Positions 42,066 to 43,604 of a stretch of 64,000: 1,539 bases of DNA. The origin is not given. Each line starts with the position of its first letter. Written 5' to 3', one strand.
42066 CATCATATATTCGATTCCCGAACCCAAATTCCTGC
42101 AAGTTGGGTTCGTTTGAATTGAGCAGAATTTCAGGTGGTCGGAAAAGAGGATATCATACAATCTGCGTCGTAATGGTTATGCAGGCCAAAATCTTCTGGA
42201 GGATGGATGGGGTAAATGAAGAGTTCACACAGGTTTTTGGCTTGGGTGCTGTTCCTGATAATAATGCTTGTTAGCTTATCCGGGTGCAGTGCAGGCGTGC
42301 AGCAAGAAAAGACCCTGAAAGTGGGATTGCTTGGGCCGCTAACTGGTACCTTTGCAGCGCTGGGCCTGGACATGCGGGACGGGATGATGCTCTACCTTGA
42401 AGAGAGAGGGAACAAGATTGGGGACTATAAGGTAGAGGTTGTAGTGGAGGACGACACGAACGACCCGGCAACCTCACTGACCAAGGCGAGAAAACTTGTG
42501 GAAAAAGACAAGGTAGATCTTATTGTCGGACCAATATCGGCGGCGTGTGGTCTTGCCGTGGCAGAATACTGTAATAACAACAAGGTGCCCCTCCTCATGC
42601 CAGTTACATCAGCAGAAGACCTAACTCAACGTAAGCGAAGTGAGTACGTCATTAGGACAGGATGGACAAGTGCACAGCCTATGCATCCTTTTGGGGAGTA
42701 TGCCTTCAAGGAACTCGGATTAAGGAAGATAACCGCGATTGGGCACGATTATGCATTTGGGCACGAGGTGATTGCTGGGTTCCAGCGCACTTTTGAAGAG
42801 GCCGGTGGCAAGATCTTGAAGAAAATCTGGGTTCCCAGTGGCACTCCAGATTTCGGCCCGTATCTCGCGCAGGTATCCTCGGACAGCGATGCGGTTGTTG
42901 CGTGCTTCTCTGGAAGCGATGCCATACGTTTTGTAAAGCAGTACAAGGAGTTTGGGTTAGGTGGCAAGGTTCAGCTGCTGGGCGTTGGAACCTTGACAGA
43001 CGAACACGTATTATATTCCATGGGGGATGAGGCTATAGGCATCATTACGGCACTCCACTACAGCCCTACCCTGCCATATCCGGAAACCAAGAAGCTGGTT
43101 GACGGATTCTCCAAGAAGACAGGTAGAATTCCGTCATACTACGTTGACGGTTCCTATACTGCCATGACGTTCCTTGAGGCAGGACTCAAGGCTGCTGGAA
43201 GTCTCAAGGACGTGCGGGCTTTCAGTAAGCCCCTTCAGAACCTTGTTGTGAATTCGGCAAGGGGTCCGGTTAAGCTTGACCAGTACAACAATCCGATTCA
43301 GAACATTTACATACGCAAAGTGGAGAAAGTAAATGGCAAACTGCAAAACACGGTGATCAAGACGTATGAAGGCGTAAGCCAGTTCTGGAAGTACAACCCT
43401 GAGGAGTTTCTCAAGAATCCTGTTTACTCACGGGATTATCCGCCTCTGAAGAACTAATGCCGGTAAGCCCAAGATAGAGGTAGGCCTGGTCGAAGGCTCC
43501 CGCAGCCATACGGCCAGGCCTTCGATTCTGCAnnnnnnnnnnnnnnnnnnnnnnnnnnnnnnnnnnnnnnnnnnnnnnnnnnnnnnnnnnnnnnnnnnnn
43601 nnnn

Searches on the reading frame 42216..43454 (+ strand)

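Call 82: search_protein_families(library=pfam, proteins=[window:42216-43454:+], max_evalue=0.00001)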
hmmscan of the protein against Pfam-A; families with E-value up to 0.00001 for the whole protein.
window:42216-43454:+ (413 aa): 3 families
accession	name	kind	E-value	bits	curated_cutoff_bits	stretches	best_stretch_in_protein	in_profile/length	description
PF13458.12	Peripla_BP_6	-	3.5e-79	267.4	31.7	1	33-370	1-339/343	Periplasmic binding protein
PF13433.12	Peripla_BP_5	-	1e-33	117.4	27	1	34-364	1-330/363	Periplasmic binding protein domain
PF01094.35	ANF_receptor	-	4.3e-21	75.8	25.4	1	64-357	16-337/353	Receptor family ligand binding region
